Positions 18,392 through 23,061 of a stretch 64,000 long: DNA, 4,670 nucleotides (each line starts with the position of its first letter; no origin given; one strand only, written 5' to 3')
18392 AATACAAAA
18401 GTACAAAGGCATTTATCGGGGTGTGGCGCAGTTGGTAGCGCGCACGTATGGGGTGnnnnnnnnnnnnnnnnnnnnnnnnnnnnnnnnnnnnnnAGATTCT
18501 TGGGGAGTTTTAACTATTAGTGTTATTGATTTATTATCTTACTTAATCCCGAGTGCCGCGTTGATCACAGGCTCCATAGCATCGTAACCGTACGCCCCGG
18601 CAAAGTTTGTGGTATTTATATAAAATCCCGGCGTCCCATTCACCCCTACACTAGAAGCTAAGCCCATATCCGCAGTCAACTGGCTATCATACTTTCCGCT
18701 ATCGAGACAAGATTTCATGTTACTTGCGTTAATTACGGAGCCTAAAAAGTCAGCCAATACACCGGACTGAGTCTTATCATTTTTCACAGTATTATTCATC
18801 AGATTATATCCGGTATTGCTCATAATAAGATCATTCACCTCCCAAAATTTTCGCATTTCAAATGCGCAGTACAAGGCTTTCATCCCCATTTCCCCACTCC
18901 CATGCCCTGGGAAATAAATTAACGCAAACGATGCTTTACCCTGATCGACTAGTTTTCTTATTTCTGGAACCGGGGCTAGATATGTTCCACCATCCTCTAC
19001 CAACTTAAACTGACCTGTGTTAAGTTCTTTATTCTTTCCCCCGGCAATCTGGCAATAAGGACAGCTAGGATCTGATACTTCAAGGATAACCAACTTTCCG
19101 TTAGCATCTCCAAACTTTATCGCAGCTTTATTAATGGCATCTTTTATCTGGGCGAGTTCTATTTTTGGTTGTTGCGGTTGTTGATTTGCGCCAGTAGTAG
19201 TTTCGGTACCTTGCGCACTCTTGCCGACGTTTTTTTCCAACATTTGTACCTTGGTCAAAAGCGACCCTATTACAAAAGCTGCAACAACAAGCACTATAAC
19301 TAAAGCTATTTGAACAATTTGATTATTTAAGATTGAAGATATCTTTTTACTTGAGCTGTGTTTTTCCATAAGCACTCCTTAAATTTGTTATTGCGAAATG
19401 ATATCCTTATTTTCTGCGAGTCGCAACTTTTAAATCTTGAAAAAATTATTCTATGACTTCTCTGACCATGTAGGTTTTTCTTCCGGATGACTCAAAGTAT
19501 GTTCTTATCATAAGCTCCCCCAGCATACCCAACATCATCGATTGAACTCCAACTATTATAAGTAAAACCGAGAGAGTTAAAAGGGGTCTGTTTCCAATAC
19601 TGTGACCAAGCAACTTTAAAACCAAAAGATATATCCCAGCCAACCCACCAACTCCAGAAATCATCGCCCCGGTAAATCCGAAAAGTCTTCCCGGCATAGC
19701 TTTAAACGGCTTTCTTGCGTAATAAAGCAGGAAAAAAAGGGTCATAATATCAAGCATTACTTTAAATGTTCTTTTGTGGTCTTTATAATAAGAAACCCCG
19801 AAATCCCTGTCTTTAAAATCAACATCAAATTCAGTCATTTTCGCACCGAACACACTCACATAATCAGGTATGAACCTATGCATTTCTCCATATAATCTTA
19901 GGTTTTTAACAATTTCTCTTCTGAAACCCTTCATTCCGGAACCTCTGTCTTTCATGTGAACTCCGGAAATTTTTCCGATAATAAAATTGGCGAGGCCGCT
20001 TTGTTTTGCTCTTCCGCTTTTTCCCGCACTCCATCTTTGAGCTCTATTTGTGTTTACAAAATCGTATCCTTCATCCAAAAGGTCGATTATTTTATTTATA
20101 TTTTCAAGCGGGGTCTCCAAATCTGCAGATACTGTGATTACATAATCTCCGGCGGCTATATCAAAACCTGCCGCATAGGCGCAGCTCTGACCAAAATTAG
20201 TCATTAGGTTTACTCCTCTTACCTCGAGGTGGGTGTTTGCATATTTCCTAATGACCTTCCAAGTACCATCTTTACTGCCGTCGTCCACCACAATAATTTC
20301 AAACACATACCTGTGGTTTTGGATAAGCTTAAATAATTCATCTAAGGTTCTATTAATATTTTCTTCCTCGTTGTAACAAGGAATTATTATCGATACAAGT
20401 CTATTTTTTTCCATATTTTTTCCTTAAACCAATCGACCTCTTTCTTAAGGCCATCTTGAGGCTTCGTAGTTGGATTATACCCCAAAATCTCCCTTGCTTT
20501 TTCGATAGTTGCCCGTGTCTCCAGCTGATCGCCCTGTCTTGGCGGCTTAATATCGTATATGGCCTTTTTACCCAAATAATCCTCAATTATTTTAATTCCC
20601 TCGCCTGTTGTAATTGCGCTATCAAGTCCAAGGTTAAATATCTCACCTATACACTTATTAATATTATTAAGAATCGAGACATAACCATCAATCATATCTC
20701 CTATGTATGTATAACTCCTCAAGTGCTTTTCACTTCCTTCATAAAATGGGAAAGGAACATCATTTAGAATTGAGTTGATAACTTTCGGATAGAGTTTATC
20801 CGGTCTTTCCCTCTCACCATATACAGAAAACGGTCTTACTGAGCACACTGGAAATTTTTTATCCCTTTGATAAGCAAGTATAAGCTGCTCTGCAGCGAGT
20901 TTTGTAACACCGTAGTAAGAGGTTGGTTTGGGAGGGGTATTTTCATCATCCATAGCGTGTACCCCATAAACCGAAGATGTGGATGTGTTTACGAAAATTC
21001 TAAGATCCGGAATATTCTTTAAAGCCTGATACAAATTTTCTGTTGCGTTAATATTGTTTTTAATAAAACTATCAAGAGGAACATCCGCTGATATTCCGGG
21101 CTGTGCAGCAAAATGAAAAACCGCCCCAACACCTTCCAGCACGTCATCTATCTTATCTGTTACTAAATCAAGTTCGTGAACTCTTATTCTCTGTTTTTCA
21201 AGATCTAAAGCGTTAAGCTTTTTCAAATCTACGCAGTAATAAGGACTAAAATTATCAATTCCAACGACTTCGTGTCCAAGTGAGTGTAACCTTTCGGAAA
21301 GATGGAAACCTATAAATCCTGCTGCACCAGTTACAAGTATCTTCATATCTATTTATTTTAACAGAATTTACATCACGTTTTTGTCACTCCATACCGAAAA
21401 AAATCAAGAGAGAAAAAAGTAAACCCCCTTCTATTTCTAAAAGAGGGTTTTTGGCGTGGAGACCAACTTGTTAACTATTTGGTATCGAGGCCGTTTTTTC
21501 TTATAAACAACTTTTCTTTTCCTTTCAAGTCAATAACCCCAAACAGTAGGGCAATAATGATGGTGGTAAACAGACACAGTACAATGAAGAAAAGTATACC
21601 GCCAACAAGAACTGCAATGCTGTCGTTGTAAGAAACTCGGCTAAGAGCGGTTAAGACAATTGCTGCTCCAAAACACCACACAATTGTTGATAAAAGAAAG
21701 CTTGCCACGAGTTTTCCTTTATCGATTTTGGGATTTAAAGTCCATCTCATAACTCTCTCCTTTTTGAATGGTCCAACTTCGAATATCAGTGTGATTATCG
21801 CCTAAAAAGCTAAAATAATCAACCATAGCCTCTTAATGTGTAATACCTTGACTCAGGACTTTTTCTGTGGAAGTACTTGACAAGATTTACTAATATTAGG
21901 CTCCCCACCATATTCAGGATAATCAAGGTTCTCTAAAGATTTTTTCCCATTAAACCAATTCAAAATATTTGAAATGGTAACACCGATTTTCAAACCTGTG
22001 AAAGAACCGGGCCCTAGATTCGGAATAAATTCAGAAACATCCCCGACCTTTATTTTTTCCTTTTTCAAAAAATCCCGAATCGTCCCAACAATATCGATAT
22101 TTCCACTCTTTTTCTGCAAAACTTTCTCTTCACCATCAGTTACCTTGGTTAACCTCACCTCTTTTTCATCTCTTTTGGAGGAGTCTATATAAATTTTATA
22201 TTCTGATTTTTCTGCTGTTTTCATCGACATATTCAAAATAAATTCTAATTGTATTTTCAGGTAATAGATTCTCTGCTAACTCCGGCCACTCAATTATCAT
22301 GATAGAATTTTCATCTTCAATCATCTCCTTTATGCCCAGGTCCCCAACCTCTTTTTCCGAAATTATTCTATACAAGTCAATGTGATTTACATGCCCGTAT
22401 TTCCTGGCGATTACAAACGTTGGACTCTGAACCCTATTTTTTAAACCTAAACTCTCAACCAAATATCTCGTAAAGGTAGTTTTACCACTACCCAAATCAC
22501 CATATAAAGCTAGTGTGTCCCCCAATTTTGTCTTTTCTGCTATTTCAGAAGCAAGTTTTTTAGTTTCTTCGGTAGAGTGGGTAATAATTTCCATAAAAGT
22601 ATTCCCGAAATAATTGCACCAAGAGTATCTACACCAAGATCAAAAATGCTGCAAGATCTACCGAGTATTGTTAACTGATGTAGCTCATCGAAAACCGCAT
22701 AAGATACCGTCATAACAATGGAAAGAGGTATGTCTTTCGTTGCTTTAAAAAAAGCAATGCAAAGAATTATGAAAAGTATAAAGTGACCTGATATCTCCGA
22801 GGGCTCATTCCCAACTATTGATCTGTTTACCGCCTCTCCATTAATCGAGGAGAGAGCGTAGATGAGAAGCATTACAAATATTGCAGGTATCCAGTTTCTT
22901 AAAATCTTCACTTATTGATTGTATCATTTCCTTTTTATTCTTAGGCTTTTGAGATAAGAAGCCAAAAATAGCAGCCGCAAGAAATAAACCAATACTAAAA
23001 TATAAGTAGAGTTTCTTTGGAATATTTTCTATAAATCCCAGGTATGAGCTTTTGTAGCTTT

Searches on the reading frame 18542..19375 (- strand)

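Call 10: search_protein_families(library=pfam, proteins=[window:18542-19375:-], max_evalue=0.001)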
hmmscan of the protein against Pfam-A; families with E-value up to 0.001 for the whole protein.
window:18542-19375:- (278 aa): 2 families
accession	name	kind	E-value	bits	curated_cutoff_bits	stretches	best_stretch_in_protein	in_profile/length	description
PF13462.12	Thioredoxin_4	-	5.5e-16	59.6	23.2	1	140-272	40-164/165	Thioredoxin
PF01323.26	DSBA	-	1.6e-06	28.5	25.6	1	215-268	134-187/191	DSBA-like thioredoxin domain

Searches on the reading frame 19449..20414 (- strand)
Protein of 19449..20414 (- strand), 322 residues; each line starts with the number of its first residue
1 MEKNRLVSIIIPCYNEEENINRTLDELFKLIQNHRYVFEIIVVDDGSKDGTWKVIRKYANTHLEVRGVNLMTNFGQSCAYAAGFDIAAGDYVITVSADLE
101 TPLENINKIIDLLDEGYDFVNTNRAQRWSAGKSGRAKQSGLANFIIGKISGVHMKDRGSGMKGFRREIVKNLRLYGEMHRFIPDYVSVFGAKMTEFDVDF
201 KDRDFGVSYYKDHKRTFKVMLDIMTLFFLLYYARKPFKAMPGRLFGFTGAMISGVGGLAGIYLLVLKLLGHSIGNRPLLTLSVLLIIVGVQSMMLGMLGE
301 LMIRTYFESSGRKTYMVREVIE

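Call 10: search_protein_families(library=pfam, proteins=[window:19449-20414:-], max_evalue=0.001)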
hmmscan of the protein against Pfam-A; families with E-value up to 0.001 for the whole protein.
window:19449-20414:- (322 aa): 3 families
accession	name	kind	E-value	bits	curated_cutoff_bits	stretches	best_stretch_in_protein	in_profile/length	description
PF00535.33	Glycos_transf_2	-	1.1e-31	110.5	23.3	1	8-172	1-167/168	Glycosyl transferase family 2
PF10111.15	Glyco_tranf_2_2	-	5.7e-08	33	27.3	1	8-112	1-105/276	Glycosyltransferase like family 2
PF13641.12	Glyco_tranf_2_3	-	1.1e-05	26.1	27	1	7-132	3-129/230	Glycosyltransferase like family 2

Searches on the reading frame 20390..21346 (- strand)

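Call 10: search_protein_families(library=pfam, proteins=[window:20390-21346:-], max_evalue=0.001)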
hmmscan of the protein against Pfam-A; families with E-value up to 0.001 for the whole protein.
window:20390-21346:- (319 aa): 6 families
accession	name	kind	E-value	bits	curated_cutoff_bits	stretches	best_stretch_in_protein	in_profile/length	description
PF01370.27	Epimerase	-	2.3e-47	161.9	20.9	1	3-240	1-240/240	NAD dependent epimerase/dehydratase family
PF16363.11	GDP_Man_Dehyd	-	2.4e-39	136.2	27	1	4-302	1-331/332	GDP-mannose 4,6 dehydratase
PF01073.25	3Beta_HSD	-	2.3e-18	66.7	22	1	4-223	1-226/280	3-beta hydroxysteroid dehydrogenase/isomerase family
PF07993.18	NAD_binding_4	-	5.2e-14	52.4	20.1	1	58-179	74-211/258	Male sterility protein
PF04321.23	RmlD_sub_bind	-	1.2e-08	34.8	27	1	1-179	1-155/287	RmlD substrate binding domain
PF02719.21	Polysacc_synt_2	-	1.3e-08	34.8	20.2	1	3-171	1-167/293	Polysaccharide biosynthesis protein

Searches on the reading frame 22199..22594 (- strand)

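Call 17: search_protein_families(library=pfam, proteins=[window:22199-22594:-], max_evalue=0.00001)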
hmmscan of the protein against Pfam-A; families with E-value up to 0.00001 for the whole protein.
window:22199-22594:- (132 aa): 1 family
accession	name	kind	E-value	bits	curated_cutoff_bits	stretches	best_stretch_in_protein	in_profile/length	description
PF02367.23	TsaE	-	4e-37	127.5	26.6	1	6-130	2-128/128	Threonylcarbamoyl adenosine biosynthesis protein TsaE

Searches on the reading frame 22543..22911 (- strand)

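Call 17: search_protein_families(library=pfam, proteins=[window:22543-22911:-], max_evalue=0.00001)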
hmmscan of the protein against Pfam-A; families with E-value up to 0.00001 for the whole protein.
window:22543-22911:- (123 aa): 1 family
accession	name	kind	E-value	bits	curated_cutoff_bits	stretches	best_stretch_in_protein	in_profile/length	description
PF04892.17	VanZ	-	3.8e-11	44.1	30.1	1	42-109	60-124/126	VanZ like family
